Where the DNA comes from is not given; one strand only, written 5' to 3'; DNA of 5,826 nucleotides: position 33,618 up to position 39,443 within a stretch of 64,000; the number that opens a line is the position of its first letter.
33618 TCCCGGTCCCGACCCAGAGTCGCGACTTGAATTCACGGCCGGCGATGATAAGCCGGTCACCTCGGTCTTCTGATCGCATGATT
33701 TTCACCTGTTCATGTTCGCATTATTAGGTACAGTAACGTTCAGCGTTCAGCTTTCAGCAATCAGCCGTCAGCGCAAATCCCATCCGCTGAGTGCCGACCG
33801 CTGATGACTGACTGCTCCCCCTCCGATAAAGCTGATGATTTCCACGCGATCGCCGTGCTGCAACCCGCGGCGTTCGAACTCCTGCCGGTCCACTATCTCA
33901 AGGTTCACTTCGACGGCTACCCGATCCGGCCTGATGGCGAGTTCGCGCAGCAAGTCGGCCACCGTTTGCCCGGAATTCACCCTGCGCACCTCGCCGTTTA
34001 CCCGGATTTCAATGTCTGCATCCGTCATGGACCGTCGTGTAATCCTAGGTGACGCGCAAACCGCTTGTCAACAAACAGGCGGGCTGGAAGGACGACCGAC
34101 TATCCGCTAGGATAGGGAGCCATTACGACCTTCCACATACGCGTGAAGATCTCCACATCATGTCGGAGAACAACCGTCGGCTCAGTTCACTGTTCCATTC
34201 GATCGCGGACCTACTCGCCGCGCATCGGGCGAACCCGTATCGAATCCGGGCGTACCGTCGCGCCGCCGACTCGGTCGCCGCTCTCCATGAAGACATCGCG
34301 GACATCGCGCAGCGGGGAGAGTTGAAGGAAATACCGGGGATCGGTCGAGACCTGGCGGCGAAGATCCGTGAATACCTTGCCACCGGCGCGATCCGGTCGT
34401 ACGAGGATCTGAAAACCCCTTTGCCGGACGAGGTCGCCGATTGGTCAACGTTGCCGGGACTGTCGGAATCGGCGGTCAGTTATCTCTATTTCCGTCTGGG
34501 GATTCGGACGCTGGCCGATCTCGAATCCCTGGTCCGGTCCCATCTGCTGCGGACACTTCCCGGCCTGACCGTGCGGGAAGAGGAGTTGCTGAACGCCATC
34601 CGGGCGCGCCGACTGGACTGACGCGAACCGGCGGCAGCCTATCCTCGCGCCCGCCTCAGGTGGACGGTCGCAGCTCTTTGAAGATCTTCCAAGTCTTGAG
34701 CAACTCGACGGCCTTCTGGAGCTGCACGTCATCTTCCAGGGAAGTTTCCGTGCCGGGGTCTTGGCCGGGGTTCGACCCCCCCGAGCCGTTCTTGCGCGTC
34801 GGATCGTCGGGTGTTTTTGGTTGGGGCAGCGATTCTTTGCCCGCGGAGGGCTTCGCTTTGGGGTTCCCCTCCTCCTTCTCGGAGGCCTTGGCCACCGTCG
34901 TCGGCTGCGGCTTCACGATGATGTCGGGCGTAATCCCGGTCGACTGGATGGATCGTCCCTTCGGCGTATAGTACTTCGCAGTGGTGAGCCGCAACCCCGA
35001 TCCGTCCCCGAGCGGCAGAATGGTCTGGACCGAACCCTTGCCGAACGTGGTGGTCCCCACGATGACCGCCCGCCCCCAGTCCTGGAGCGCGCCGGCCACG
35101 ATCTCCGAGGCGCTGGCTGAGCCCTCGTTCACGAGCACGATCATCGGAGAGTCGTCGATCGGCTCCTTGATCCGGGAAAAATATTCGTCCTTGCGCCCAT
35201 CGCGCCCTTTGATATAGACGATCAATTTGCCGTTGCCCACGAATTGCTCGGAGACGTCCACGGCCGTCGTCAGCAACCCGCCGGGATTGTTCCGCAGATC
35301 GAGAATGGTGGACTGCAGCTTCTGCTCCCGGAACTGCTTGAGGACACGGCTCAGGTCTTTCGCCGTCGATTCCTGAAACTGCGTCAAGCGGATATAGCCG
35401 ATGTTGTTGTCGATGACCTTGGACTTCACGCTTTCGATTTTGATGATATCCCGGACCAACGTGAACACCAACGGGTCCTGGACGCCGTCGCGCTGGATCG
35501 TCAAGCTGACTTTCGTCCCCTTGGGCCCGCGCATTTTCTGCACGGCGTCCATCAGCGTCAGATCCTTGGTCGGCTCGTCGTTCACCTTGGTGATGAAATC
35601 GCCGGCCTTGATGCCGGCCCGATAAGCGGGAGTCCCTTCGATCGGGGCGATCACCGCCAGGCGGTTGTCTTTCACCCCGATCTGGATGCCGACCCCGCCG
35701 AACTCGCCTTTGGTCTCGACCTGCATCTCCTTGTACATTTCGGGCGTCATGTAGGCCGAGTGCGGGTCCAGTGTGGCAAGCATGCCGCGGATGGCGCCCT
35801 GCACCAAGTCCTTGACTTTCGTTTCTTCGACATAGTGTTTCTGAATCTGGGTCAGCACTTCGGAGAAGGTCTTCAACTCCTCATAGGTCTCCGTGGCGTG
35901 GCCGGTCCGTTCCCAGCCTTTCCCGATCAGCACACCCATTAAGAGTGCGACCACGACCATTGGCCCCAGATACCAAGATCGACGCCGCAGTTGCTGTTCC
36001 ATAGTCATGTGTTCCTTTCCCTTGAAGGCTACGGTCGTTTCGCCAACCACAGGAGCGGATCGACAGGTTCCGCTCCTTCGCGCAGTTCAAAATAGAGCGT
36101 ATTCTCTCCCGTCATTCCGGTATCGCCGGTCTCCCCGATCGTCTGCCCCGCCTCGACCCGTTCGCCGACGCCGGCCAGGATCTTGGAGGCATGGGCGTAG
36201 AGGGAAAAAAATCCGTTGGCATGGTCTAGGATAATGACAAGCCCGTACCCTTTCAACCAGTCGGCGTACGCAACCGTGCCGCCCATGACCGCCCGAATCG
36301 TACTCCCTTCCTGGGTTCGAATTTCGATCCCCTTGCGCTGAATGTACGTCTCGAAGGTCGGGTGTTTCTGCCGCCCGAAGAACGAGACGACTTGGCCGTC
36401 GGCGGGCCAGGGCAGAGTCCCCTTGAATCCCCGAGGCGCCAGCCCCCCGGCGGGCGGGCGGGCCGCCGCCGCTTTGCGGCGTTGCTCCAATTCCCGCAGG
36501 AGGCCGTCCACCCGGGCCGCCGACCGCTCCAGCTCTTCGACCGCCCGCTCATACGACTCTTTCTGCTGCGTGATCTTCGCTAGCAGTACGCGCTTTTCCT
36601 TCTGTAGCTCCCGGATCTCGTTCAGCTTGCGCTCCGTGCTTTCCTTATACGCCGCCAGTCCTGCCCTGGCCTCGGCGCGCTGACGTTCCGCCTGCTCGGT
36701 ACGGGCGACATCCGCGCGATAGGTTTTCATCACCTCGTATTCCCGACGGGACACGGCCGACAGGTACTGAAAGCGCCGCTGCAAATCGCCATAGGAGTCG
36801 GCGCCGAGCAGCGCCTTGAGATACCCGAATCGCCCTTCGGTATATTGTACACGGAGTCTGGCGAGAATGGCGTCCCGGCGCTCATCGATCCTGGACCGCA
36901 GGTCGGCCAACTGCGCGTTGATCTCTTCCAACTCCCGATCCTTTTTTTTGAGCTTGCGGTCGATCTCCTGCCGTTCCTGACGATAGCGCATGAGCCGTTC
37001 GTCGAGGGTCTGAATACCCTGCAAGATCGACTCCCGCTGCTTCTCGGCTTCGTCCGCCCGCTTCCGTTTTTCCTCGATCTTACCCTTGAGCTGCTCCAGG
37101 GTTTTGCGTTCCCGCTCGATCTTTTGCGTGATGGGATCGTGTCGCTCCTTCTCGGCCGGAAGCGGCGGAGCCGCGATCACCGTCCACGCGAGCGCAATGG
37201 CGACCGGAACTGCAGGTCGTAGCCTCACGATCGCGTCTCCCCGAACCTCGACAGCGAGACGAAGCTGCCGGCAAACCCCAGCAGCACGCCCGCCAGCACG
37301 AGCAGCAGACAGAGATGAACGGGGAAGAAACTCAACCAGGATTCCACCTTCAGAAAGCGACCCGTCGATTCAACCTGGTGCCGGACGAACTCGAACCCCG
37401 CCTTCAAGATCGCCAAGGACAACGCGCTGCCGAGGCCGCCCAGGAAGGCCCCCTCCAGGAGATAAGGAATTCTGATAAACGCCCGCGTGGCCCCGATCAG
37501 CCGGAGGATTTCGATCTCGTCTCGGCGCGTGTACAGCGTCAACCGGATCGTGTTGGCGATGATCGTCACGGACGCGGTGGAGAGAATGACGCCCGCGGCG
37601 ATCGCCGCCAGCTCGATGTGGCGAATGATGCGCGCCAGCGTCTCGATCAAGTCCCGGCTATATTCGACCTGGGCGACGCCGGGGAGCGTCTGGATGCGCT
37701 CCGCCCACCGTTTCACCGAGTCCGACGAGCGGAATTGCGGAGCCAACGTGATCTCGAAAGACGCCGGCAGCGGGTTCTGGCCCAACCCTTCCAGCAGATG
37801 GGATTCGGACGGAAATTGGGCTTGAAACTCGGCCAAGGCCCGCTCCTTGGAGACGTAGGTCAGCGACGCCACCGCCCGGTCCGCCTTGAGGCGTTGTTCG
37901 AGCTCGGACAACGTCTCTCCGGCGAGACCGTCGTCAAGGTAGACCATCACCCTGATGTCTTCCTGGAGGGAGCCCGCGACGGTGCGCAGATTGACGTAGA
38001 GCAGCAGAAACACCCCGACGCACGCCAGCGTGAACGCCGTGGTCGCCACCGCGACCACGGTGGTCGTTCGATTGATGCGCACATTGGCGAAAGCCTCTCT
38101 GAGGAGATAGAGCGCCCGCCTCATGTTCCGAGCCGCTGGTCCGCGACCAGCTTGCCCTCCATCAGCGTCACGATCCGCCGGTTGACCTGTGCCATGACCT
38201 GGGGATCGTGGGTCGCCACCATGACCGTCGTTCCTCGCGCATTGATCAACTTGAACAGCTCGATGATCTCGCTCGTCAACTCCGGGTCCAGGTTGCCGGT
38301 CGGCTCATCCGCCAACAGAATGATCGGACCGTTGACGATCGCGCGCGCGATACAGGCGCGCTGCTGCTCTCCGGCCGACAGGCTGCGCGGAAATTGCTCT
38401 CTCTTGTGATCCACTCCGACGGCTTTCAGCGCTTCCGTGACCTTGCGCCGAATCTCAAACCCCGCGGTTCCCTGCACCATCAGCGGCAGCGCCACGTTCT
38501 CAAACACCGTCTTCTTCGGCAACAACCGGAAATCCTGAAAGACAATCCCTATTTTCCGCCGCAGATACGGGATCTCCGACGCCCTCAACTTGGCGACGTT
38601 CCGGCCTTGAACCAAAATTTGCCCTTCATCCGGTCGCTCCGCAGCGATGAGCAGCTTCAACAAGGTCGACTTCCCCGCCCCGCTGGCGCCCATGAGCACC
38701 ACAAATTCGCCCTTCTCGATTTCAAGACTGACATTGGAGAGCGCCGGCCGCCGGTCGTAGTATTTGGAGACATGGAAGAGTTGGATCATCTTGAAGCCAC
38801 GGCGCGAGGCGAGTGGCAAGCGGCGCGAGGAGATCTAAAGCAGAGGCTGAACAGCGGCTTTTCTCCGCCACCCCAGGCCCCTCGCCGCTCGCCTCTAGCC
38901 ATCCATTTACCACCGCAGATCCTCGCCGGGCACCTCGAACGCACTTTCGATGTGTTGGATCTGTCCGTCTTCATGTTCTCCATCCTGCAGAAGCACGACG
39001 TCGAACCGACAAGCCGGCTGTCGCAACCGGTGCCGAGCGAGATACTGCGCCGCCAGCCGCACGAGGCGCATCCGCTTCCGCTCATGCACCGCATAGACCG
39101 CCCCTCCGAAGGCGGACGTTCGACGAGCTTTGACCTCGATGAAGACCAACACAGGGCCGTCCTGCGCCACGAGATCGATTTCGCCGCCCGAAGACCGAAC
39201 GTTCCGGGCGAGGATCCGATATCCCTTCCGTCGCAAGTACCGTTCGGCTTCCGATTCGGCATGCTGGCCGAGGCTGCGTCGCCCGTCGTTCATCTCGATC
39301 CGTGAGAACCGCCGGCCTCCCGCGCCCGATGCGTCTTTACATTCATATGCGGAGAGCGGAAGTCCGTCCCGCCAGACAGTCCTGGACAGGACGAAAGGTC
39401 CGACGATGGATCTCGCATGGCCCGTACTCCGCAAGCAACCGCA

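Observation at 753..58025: Families of 7-nt-periodic repeats arranged as inverted arms at most intercistronic junctions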

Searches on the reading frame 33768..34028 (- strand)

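Call 55: search_protein_families(library=pfam, proteins=[window:33768-34028:-])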
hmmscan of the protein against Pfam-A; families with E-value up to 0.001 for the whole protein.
window:33768-34028:- (86 aa): 1 family
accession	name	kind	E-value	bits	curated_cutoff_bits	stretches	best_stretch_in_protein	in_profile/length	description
PF02597.26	ThiS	-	7e-17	62.2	22.5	1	8-71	1-76/76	ThiS family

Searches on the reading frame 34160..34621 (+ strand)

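Call 64: search_protein_families(library=pfam, proteins=[window:34160-34621:+])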
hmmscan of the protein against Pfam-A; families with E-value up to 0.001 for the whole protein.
window:34160-34621:+ (153 aa): 2 families
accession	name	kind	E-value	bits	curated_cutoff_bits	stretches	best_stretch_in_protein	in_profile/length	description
PF14716.13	HHH_8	-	8.6e-20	71.3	30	1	4-77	2-72/73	Helix-hairpin-helix domain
PF14520.12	HHH_5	-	1e-07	32.7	27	0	30-73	16-55/57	Helix-hairpin-helix domain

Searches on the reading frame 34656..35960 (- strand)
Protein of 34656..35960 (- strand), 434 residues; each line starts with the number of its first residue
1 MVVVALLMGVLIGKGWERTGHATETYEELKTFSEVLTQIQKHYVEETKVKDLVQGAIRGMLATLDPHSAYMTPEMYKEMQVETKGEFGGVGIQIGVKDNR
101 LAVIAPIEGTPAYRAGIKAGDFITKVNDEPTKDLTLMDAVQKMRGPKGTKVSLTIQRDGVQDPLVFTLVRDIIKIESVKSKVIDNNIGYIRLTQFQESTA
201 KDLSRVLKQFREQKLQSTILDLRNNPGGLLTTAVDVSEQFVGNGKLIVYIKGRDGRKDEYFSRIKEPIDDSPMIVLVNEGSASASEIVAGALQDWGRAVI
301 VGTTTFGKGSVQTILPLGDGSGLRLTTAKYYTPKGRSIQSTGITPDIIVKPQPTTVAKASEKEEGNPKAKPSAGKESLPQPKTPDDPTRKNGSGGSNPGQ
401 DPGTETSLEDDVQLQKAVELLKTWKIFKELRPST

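Call 56: search_protein_families(library=pfam, proteins=[window:34656-35960:-])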
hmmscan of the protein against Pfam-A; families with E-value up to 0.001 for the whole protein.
window:34656-35960:- (434 aa): 5 families
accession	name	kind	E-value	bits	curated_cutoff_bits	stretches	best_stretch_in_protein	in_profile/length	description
PF03572.23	Peptidase_S41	-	1.9e-60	203.7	24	1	186-349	1-165/165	Peptidase family S41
PF17820.7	PDZ_6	-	4e-14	52.5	27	1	105-157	4-54/54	PDZ domain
PF00595.29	PDZ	-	1.5e-13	51.3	23.2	1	80-156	3-81/81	PDZ domain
PF13180.12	PDZ_2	-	1.5e-11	44.8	27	1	88-160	1-72/80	PDZ domain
PF22694.1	CtpB_N-like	-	5e-11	43.3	27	1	22-73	31-83/85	Activating protease CtpB N-terminal domain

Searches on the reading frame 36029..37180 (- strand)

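Call 64: search_protein_families(library=pfam, proteins=[window:36029-37180:-])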
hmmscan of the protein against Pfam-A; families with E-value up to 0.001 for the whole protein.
window:36029-37180:- (383 aa): 2 families
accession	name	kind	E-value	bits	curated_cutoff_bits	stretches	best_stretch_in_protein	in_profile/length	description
PF01551.29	Peptidase_M23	-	1.8e-27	95.8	28.7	1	282-375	3-96/96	Peptidase family M23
PF24568.1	CC_PcsB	-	3.9e-09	36.7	27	1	92-163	2-74/75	Peptidoglycan hydrolase PcsB, coiled-coil domain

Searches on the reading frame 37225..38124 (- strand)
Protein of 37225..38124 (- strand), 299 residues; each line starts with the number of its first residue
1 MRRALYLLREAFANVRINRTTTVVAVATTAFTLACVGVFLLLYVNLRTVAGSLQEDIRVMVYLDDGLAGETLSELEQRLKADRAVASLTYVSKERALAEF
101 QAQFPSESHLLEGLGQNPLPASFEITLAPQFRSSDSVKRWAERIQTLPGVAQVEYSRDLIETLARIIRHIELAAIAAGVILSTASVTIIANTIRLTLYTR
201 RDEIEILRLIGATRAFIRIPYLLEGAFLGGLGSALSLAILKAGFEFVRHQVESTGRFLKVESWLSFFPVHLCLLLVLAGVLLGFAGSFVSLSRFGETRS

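Call 56: search_protein_families(library=pfam, proteins=[window:37225-38124:-])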
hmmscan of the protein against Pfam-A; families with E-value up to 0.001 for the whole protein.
window:37225-38124:- (299 aa): 2 families
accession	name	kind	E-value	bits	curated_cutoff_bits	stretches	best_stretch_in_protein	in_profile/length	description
PF18075.7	FtsX_ECD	-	9.6e-22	77.8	23.5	1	58-153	2-96/96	FtsX extracellular domain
PF02687.27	FtsX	-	1.3e-11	45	25.5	1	176-294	2-115/120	FtsX-like permease C-terminal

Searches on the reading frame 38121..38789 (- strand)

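Call 55: search_protein_families(library=pfam, proteins=[window:38121-38789:-])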
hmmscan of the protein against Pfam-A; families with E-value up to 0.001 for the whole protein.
window:38121-38789:- (222 aa): 9 families
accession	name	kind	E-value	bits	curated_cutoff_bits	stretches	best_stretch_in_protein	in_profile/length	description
PF00005.33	ABC_tran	-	5.1e-39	134.4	25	1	17-164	1-136/137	ABC transporter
PF13304.12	AAA_21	-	3.9e-13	50.6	27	1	91-199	173-303/304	AAA domain, putative AbiEii toxin, Type IV TA system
PF13191.12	AAA_16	-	6e-05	24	32.6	1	27-84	24-67/167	AAA ATPase domain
PF03193.22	RsgA_GTPase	-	9.8e-05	22.7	30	1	23-51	103-130/174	RsgA GTPase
PF20720.3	nSTAND3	-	0.00051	20.2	27.2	0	18-67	8-56/155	Novel STAND NTPase 3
PF13401.12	AAA_22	-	0.00055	20.7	27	0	27-62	5-33/130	AAA domain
PF20703.3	nSTAND1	-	0.00056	20.1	27.1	1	9-45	15-51/379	Novel STAND NTPase 1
PF13481.12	AAA_25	-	0.0008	19.5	27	0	24-45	30-51/195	AAA domain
PF13555.12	AAA_29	-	0.00087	19.4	27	0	21-44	16-39/61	P-loop containing region of AAA domain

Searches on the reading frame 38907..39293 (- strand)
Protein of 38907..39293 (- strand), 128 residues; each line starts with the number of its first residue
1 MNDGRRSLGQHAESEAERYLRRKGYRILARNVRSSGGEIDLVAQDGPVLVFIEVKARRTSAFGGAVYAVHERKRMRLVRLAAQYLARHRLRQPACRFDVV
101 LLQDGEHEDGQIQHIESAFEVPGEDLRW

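Call 55: search_protein_families(library=pfam, proteins=[window:38907-39293:-])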
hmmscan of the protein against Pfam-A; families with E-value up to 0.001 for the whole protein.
window:38907-39293:- (128 aa): 2 families
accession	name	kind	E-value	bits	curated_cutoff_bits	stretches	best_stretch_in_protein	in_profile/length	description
PF02021.23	UPF0102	-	2.6e-28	98.6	23.6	1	12-101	1-79/80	Uncharacterised protein family UPF0102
PF08378.17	NERD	-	5.3e-05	24.1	22.1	1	9-64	2-64/111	Nuclease-related domain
